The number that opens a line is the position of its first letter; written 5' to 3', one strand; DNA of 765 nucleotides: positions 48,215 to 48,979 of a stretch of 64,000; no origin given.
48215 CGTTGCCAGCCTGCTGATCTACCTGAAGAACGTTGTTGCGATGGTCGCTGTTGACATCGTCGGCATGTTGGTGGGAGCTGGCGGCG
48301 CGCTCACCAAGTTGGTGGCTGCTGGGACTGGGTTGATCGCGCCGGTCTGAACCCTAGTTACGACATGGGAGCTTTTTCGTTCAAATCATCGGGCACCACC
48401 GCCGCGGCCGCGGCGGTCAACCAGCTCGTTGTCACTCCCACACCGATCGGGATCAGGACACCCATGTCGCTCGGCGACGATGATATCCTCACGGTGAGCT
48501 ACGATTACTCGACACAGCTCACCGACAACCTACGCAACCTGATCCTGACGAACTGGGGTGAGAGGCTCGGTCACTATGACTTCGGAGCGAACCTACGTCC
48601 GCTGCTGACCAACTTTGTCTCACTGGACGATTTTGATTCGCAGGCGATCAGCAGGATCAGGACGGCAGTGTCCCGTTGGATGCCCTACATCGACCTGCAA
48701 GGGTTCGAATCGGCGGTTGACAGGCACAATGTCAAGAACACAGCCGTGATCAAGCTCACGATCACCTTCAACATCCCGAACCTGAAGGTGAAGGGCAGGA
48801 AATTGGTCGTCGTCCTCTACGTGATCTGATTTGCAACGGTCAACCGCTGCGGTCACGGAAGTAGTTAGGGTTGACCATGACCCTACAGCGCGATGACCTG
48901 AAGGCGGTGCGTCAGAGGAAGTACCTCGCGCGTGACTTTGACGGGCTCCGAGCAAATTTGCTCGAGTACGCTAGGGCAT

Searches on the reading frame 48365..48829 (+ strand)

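Call 68: search_protein_families(library=phrogs, proteins=[window:48365-48829:+], max_evalue=0.01)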
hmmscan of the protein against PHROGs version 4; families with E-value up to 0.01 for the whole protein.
window:48365-48829:+ (154 aa): 2 families
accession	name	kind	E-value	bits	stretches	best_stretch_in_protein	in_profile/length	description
phrog_43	-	tail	6.9e-05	23.5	1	49-137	19-103/126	baseplate wedge subunit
phrog_261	-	tail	0.00016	22.5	1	55-139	50-129/312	baseplate wedge subunit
